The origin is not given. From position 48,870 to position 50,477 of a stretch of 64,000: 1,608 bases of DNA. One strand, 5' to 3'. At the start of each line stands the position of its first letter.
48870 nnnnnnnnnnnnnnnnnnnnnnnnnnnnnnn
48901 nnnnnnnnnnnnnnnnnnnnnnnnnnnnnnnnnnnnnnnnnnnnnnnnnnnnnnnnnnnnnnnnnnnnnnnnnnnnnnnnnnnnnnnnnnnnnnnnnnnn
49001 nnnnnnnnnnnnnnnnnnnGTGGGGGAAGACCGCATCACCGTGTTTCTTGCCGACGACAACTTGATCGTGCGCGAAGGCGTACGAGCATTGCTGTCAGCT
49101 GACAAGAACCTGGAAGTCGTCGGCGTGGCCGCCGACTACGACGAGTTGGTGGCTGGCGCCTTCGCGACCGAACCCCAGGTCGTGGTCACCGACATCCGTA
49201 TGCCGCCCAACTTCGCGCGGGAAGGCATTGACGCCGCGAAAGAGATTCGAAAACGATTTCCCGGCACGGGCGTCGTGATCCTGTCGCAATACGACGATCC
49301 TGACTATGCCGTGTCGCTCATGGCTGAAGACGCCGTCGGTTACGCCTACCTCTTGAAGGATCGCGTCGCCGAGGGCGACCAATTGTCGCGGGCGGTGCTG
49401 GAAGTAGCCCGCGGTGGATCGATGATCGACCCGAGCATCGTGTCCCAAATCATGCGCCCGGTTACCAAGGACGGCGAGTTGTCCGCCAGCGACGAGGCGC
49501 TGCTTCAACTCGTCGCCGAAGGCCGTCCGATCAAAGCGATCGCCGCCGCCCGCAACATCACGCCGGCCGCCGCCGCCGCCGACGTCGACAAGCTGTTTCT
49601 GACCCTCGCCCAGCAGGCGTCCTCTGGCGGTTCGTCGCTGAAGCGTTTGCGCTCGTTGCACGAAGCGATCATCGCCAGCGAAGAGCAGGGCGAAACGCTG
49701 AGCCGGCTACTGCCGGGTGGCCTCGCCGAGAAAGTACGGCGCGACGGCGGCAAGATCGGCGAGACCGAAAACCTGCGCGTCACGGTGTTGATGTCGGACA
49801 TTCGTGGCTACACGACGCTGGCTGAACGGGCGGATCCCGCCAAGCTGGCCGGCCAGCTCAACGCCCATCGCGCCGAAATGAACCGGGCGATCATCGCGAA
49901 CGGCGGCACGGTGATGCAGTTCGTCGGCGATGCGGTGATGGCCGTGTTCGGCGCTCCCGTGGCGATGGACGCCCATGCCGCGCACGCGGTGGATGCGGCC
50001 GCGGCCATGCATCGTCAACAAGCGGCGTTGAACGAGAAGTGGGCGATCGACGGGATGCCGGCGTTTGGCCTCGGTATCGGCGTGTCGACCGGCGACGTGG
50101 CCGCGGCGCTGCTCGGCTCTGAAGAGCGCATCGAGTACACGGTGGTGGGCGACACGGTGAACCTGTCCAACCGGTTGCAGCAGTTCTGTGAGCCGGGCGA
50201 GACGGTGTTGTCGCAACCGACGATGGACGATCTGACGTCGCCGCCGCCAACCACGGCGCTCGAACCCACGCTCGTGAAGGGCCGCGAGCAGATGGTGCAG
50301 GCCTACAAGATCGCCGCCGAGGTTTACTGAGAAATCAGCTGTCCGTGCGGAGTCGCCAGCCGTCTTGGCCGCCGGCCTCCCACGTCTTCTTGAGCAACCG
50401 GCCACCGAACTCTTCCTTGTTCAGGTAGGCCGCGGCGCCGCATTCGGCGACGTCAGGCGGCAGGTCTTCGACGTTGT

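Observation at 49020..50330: Receiver domain and degenerate LuxR HTH fused to a class III nucleotide cyclase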

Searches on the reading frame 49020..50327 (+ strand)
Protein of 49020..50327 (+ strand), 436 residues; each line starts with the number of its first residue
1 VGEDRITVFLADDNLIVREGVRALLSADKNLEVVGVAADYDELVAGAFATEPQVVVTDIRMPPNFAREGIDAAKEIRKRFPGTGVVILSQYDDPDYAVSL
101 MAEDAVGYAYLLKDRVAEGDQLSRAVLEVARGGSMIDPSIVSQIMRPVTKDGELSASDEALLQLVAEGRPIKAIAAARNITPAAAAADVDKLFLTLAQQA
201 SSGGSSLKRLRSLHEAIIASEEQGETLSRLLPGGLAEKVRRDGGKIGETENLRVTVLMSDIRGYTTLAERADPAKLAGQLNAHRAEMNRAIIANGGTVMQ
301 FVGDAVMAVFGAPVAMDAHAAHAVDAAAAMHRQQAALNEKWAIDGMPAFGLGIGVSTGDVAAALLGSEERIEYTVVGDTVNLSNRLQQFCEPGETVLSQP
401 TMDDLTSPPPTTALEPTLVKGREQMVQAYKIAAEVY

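Call 5: search_protein_families(library=pfam, proteins=[window:49020-50327:+], max_evalue=1)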
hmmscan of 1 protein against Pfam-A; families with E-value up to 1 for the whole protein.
window:49020-50327:+ (436 aa): 2 families
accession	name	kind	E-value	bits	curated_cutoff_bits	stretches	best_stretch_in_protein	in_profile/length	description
PF00211.25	Guanylate_cyc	-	6.2e-22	78.5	21.9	1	253-426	8-177/183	Adenylate and Guanylate cyclase catalytic domain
PF00072.30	Response_reg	-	4.2e-15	56.3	30.2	1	8-108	1-96/111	Response regulator receiver domain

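Call 6: search_protein_families(library=ncbifam, proteins=[window:49020-50327:+], max_evalue=1)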
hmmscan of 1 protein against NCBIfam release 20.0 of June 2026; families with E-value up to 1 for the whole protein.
window:49020-50327:+ (436 aa): 27 families (the best 25 are shown)
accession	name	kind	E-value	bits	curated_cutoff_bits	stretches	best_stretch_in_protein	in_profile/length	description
NF052445.1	RespRegMctR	equivalog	1.8e-24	86.3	300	1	6-184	2-175/205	two-component system response regulator MctR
NF047785.1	respo_reg_MadR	equivalog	4.5e-23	81.7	300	1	6-189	1-184/209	MadR family response regulator transcription factor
NF007935.0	PRK10651.1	equivalog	1.3e-16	60.5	250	1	3-193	4-195/216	two-component system response regulator NarL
NF011896.0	PRK15369.1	equivalog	9.3e-14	51.5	242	1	6-181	4-177/211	two component system response regulator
NF007685.0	PRK10360.1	equivalog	1.6e-13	50.9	258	1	6-185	2-169/196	response regulator transcription factor UhpA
NF007018.1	PRK09483.1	equivalog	3e-13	49.9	280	1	6-186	2-181/217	UvrY/SirA/GacA family response regulator transcription factor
NF008098.0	PRK10840.1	equivalog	1.9e-11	43.8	235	1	5-177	3-174/216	response regulator transcription factor RcsB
NF001965.0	PRK00742.1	subfamily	5e-11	42.4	293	1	5-117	3-111/357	chemotaxis-specific protein-glutamate methyltransferase CheB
NF007708.0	PRK10403.1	equivalog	6.3e-10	38.9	343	1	7-181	8-181/215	nitrate/nitrite response regulator protein NarP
NF006900.1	PRK09390.1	equivalog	5.9e-08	32.5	255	1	5-183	4-172/203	response regulator FixJ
NF008677.0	PRK11697.1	equivalog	8.8e-08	31.8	246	1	6-126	2-112/238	two-component system response regulator BtsR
NF009206.0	PRK12555.1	subfamily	1.3e-07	30.9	342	1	7-92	2-83/340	chemotaxis-specific protein-glutamate methyltransferase CheB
NF008469.0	PRK11361.1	equivalog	9.4e-07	27.9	714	1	7-108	6-102/461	acetoacetate metabolism transcriptional regulator AtoC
TIGR01818.1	ntrC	equivalog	1.1e-06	27.7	558.6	1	8-111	1-97/463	nitrogen regulation protein NR(I)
NF041367.1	CheY_Halo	equivalog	1.2e-06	28.9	200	1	8-89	1-77/114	chemotaxis protein CheY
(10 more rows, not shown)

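Call 7: find_homologous_proteins(query=window:49020-50327:+, max_evalue=0.00001)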
Query window:49020-50327:+ (436 aa): 7202 proteins with E <= 0.00001 among 8000 candidates; the best 120 are listed.
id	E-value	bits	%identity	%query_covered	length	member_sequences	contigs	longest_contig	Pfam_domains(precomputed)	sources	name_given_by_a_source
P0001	3.1e-255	865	92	100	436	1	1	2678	PF00211.26,PF00072.31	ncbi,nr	ncbi:MAG: response regulator [Actinobacteria bacterium]|nr:response regulator [Actinomycetota bacter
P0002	1.0e-254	863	92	100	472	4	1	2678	PF00211.26,PF00072.31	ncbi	-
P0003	3.9e-246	835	90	99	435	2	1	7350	PF00211.26,PF00072.31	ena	-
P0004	4.6e-243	824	89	100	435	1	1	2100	PF00211.26,PF00072.31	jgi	-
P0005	5.4e-232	788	86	99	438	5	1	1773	PF00211.26,PF00072.31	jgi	jgi:class 3 adenylate cyclase/DNA-binding NarL/FixJ family response regulator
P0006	3.9e-231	785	85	99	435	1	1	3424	PF00211.26,PF00072.31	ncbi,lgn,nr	ncbi:MAG: adenylate/guanylate cyclase domain-containing protein [Acidimicrobiales bacterium]|nr:aden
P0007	1.1e-229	780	83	100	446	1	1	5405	PF00211.26,PF00072.31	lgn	-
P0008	6.1e-227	771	85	98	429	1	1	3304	PF00211.26,PF00072.31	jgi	jgi:class 3 adenylate cyclase/DNA-binding NarL/FixJ family response regulator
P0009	6.4e-227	771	84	99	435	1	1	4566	PF00211.26,PF00072.31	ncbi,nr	ncbi:MAG TPA: adenylate/guanylate cyclase domain-containing protein [Acidimicrobiales bacterium]|nr:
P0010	2.1e-226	770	84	99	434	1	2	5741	PF00211.26,PF00072.31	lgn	-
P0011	1.5e-225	767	83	99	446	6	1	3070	PF00211.26,PF00072.31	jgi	jgi:class 3 adenylate cyclase/ActR/RegA family two-component response regulator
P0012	7.0e-225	765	84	99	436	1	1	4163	PF00211.26,PF00072.31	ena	-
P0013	1.1e-224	764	85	98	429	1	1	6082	PF00211.26,PF00072.31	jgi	jgi:adenylate cyclase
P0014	2.1e-224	763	83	99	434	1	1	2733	PF00211.26,PF00072.31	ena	-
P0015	1.1e-223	761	82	99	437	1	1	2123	PF00211.26,PF00072.31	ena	-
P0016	5.4e-223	758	83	99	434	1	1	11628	PF00211.26,PF00072.31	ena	-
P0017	9.8e-222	754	83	99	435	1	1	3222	PF00211.26,PF00072.31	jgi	jgi:adenylate cyclase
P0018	6.1e-221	752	83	98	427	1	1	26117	PF00211.26,PF00072.31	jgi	jgi:class 3 adenylate cyclase/DNA-binding NarL/FixJ family response regulator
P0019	1.3e-220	751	83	98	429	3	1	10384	PF00211.26,PF00072.31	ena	-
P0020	2.3e-220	750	83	99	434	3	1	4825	PF00211.26,PF00072.31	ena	-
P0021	5.9e-220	748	83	98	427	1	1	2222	PF00211.26,PF00072.31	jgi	jgi:class 3 adenylate cyclase/ActR/RegA family two-component response regulator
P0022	6.3e-220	748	85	96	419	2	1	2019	PF00211.26,PF00072.31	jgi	jgi:class 3 adenylate cyclase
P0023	3.4e-219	746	81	100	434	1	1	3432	PF00211.26,PF00072.31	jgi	jgi:class 3 adenylate cyclase/DNA-binding NarL/FixJ family response regulator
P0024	1.1e-217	741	82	99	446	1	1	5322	PF00211.26,PF00072.31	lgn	-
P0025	1.4e-217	741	82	99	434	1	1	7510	PF00211.26,PF00072.31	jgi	jgi:class 3 adenylate cyclase/DNA-binding NarL/FixJ family response regulator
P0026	9.4e-217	738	82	98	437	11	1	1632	PF00211.26,PF00072.31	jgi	jgi:class 3 adenylate cyclase/FixJ family two-component response regulator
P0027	2.9e-216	736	80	100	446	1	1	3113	PF00211.26,PF00072.31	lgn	-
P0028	1.0e-206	705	78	99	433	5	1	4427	PF00211.26,PF00072.31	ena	-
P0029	5.6e-206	702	-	-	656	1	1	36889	PF00211.26,PF00072.31,PF07071.18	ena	-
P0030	1.8e-204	697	85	89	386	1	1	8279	PF00211.26,PF00072.31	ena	-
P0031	1.9e-200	684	76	99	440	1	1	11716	PF00211.26,PF00072.31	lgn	-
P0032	2.2e-192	658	72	99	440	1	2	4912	PF00211.26,PF00072.31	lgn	-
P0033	5.1e-192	656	72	100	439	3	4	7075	PF00211.26,PF00072.31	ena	-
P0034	1.7e-190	651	73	99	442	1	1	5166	PF00211.26,PF00072.31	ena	-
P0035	4.5e-190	650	71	100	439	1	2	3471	PF00211.26,PF00072.31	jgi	jgi:class 3 adenylate cyclase/ActR/RegA family two-component response regulator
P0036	5.3e-190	650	72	99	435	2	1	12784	PF00211.26,PF00072.31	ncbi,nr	ncbi:MAG TPA: adenylate/guanylate cyclase domain-containing protein [Acidimicrobiales bacterium]|nr:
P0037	1.1e-186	639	82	86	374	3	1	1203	PF00211.26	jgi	jgi:class 3 adenylate cyclase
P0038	2.8e-186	637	71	100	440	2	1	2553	PF00211.26,PF00072.31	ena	-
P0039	7.1e-186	636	71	99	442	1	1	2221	PF00211.26,PF00072.31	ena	-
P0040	9.2e-186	636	70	98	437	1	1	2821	PF00211.26,PF00072.31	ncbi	-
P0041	2.0e-185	635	70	99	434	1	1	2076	PF00211.26,PF00072.31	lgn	-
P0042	2.3e-185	635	71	99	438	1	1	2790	PF00211.26,PF00072.31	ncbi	-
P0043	3.3e-185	634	72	99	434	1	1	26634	PF00211.26,PF00072.31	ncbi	-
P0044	1.1e-184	632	71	98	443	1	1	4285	PF00211.26,PF00072.31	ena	-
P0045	1.2e-184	632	70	99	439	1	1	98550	PF00211.26,PF00072.31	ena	-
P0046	1.6e-184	632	70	99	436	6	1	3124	PF00211.26,PF00072.31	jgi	-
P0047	2.8e-184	631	70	98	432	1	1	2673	PF00211.26,PF00072.31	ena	-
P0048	4.6e-184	630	68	99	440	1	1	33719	PF00211.26,PF00072.31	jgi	jgi:class 3 adenylate cyclase/DNA-binding NarL/FixJ family response regulator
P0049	5.5e-184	630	70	100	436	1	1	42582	PF00211.26,PF00072.31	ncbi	-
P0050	5.9e-184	630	69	98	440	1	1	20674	PF00211.26,PF00072.31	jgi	jgi:class 3 adenylate cyclase/DNA-binding NarL/FixJ family response regulator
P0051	1.8e-183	628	71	98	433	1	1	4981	PF00211.26,PF00072.31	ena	-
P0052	1.9e-183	628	68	99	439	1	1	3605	PF00211.26,PF00072.31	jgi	jgi:class 3 adenylate cyclase/FixJ family two-component response regulator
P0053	3.3e-183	627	69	99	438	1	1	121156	PF00211.26,PF00072.31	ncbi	ncbi:MAG: adenylate/guanylate cyclase domain-containing protein [Acidimicrobiales bacterium]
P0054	5.4e-183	627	69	98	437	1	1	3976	PF00211.26,PF00072.31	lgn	-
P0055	9.1e-183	626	70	98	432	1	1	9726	PF00211.26,PF00072.31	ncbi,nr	ncbi:MAG: response regulator [Actinomycetota bacterium]|nr:response regulator [Actinomycetota bacter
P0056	1.0e-182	626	69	99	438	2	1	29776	PF00211.26,PF00072.31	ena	-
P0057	1.1e-182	626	70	98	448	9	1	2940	PF00211.26,PF00072.31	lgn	-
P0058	1.2e-182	626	69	100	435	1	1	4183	PF00211.26,PF00072.31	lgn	-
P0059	1.6e-182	625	70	99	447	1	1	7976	PF00211.26,PF00072.31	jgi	jgi:class 3 adenylate cyclase/DNA-binding NarL/FixJ family response regulator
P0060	1.6e-182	625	69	99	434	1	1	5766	PF00211.26,PF00072.31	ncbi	-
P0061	2.5e-182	624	69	99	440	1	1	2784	PF00211.26,PF00072.31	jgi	jgi:class 3 adenylate cyclase/DNA-binding NarL/FixJ family response regulator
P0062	3.5e-182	624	68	98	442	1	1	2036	PF00211.26,PF00072.31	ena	-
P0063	4.6e-182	624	69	99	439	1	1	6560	PF00211.26,PF00072.31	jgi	jgi:class 3 adenylate cyclase/ActR/RegA family two-component response regulator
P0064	5.3e-182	623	69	98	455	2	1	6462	PF00211.26,PF00072.31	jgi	jgi:class 3 adenylate cyclase/DNA-binding NarL/FixJ family response regulator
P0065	8.1e-182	623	69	98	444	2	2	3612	PF00211.26,PF00072.31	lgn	-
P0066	8.8e-182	623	68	98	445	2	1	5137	PF00211.26,PF00072.31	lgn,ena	-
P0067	1.8e-181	622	68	99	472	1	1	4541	PF00211.26,PF00072.31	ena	-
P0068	2.5e-181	621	69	99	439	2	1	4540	PF00211.26,PF00072.31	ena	-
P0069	2.6e-181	621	68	100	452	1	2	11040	PF00211.26,PF00072.31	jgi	-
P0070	3.9e-181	621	70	99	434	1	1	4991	PF00211.26,PF00072.31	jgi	jgi:class 3 adenylate cyclase/DNA-binding NarL/FixJ family response regulator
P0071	4.6e-181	620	68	98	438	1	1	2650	PF00211.26,PF00072.31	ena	-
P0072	5.5e-181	620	69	98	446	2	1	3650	PF00211.26,PF00072.31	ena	-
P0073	6.4e-181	620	69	99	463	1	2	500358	PF00211.26,PF00072.31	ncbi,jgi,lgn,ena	jgi:class 3 adenylate cyclase/DNA-binding NarL/FixJ family response regulator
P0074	7.0e-181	620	69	98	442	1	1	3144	PF00211.26,PF00072.31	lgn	-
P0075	7.4e-181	620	69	98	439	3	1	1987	PF00211.26,PF00072.31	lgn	-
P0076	7.5e-181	620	69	98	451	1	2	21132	PF00211.26,PF00072.31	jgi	jgi:adenylate cyclase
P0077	8.5e-181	619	70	98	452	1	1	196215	PF00211.26,PF00072.31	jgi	jgi:class 3 adenylate cyclase/ActR/RegA family two-component response regulator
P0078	8.6e-181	619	69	98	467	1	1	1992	PF00211.26,PF00072.31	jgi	jgi:class 3 adenylate cyclase/DNA-binding NarL/FixJ family response regulator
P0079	9.5e-181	619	70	98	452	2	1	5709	PF00211.26,PF00072.31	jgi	jgi:class 3 adenylate cyclase/ActR/RegA family two-component response regulator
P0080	1.1e-180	619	70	98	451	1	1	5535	PF00211.26,PF00072.31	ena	-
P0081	1.5e-180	619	69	98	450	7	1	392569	PF00211.26,PF00072.31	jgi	-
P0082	1.8e-180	618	68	99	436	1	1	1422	PF00211.26,PF00072.31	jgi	-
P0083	1.9e-180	618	68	99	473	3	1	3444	PF00211.26,PF00072.31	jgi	-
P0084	2.2e-180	618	69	99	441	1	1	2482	PF00211.26,PF00072.31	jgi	jgi:adenylate cyclase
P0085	2.3e-180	618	69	98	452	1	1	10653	PF00211.26,PF00072.31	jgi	jgi:adenylate cyclase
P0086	2.4e-180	618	69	98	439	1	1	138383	PF00211.26,PF00072.31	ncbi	-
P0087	2.5e-180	618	68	99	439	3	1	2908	PF00211.26,PF00072.31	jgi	jgi:class 3 adenylate cyclase/DNA-binding NarL/FixJ family response regulator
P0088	2.5e-180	618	68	99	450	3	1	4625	PF00211.26,PF00072.31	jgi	jgi:class 3 adenylate cyclase/ActR/RegA family two-component response regulator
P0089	2.5e-180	618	68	99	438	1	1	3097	PF00211.26,PF00072.31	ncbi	-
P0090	2.8e-180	618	68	99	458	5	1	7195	PF00211.26,PF00072.31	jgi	jgi:adenylate cyclase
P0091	3.1e-180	618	68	98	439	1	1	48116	PF00211.26,PF00072.31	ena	-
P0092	4.2e-180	617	68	100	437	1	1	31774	PF00211.26,PF00072.31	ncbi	ncbi:hypothetical protein BH20ACT9_BH20ACT9_04630 [soil metagenome]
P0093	4.5e-180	617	68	99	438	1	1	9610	PF00211.26,PF00072.31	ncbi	ncbi:MAG: adenylate/guanylate cyclase domain-containing protein [Acidimicrobiales bacterium]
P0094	5.5e-180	617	68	99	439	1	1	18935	PF00211.26,PF00072.31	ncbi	ncbi:MAG: adenylate/guanylate cyclase domain-containing protein [Actinomycetota bacterium]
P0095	5.6e-180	617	70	98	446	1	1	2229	PF00211.26,PF00072.31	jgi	jgi:class 3 adenylate cyclase/DNA-binding NarL/FixJ family response regulator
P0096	6.1e-180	617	70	98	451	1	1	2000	PF00211.26,PF00072.31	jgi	jgi:class 3 adenylate cyclase/DNA-binding NarL/FixJ family response regulator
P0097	6.6e-180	617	70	98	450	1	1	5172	PF00211.26,PF00072.31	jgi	-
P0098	7.0e-180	616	69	98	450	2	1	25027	PF00211.26,PF00072.31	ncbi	-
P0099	7.6e-180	616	67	99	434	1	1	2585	PF00211.26,PF00072.31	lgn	-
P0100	8.3e-180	616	69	99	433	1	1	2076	PF00211.26,PF00072.31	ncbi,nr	ncbi:MAG: response regulator, partial [Actinomycetota bacterium]|nr:response regulator [Actinomyceto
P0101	8.3e-180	616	69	98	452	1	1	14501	PF00211.26,PF00072.31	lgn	-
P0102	8.9e-180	616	68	98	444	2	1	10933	PF00211.26,PF00072.31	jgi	jgi:class 3 adenylate cyclase/DNA-binding NarL/FixJ family response regulator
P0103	9.0e-180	616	69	98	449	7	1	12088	PF00211.26,PF00072.31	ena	-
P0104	1.0e-179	616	67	99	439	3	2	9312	PF00211.26,PF00072.31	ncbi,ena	-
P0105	1.2e-179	616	67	99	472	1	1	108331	PF00211.26,PF00072.31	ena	-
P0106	1.3e-179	616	68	98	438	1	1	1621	PF00211.26,PF00072.31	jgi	jgi:class 3 adenylate cyclase/ActR/RegA family two-component response regulator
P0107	1.5e-179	615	68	100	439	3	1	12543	PF00211.26,PF00072.31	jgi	jgi:class 3 adenylate cyclase/CheY-like chemotaxis protein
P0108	1.8e-179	615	67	99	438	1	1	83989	PF00211.26,PF00072.31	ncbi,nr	ncbi:MAG TPA: adenylate/guanylate cyclase domain-containing protein [Acidimicrobiales bacterium]|nr:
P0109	1.8e-179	615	67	100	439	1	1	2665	PF00211.26,PF00072.31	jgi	jgi:adenylate cyclase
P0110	1.9e-179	615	69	99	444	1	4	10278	PF00211.26,PF00072.31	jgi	jgi:adenylate cyclase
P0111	2.1e-179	615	69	99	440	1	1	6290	PF00211.26,PF00072.31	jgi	jgi:adenylate cyclase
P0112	2.2e-179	615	69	99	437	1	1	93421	PF00211.26,PF00072.31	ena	-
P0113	2.4e-179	615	68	98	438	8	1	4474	PF00211.26,PF00072.31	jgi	-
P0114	2.4e-179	615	67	99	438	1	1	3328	PF00211.26,PF00072.31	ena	-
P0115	2.5e-179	615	68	99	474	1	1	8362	PF00211.26,PF00072.31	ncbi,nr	ncbi:MAG TPA: adenylate/guanylate cyclase domain-containing protein [Acidimicrobiales bacterium]|nr:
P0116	2.5e-179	615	68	98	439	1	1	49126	PF00211.26,PF00072.31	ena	-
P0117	2.7e-179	615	69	99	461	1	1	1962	PF00211.26,PF00072.31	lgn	-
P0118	2.9e-179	614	68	99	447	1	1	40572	PF00211.26,PF00072.31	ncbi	ncbi:MAG: adenylate/guanylate cyclase domain-containing protein [Acidimicrobiales bacterium]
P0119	2.9e-179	614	69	98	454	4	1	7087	PF00211.26,PF00072.31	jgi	jgi:adenylate cyclase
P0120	3.5e-179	614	67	100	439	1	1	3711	PF00211.26,PF00072.31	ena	-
